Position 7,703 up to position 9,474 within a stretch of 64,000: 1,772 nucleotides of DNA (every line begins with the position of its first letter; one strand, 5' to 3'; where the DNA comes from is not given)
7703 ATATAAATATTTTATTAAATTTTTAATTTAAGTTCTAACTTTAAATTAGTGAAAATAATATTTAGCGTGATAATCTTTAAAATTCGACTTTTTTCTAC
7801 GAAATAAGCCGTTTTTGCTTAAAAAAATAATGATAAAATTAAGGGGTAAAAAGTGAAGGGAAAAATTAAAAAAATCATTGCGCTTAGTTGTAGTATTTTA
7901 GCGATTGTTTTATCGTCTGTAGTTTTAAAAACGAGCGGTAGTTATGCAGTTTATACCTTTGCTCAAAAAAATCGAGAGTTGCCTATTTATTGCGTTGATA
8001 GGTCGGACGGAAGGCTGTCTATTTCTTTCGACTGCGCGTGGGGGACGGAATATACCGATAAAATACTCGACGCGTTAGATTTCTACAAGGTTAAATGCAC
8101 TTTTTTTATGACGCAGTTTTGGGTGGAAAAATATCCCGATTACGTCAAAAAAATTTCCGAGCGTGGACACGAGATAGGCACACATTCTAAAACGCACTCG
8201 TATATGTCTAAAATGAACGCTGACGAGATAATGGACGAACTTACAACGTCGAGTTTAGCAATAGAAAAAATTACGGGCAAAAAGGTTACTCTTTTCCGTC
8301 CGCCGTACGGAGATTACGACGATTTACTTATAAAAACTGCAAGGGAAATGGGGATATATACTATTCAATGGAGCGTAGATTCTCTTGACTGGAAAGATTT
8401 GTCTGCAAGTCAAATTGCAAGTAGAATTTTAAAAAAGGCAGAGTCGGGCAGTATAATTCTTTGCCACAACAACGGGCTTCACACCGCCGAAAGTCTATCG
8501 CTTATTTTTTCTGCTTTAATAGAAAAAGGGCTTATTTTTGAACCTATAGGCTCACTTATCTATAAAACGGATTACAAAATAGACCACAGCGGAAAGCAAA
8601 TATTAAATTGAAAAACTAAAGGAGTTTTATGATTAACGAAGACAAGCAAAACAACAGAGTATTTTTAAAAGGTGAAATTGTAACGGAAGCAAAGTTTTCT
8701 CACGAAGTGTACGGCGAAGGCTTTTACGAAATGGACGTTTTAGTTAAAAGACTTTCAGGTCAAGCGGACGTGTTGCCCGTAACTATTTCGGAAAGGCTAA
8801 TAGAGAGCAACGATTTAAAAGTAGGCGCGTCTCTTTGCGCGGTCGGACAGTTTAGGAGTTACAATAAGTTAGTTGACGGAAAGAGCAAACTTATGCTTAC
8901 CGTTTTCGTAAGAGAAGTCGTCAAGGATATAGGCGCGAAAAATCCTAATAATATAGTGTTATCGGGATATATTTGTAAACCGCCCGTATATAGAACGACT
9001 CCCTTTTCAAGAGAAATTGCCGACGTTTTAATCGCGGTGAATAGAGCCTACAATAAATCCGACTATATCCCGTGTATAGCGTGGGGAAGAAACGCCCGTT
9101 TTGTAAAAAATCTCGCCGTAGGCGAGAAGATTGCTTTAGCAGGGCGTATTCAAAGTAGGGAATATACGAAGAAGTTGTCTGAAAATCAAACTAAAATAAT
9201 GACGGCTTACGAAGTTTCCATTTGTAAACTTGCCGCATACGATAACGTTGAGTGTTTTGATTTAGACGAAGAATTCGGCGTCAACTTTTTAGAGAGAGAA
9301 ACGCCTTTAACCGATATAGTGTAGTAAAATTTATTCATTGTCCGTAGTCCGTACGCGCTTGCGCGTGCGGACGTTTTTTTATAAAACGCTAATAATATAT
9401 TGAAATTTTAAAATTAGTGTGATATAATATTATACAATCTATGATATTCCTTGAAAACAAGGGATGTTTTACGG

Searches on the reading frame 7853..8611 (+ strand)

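Call 65: search_protein_families(library=pfam, proteins=[window:7853-8611:+], max_evalue=1e-8)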
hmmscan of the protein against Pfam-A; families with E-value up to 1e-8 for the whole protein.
window:7853-8611:+ (252 aa): 1 family
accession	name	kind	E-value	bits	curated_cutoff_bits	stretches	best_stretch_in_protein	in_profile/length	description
PF01522.26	Polysacc_deac_1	-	3.3e-34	117.9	23.1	1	51-170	5-123/124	Polysaccharide deacetylase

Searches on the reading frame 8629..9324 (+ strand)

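Call 65: search_protein_families(library=pfam, proteins=[window:8629-9324:+], max_evalue=1e-8)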
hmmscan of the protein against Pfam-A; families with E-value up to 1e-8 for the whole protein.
window:8629-9324:+ (231 aa): 1 family
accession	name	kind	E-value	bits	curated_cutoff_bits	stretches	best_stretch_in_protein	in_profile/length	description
PF00436.31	SSB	-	1.1e-16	61.2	26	1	107-189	2-93/104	Single-strand binding protein family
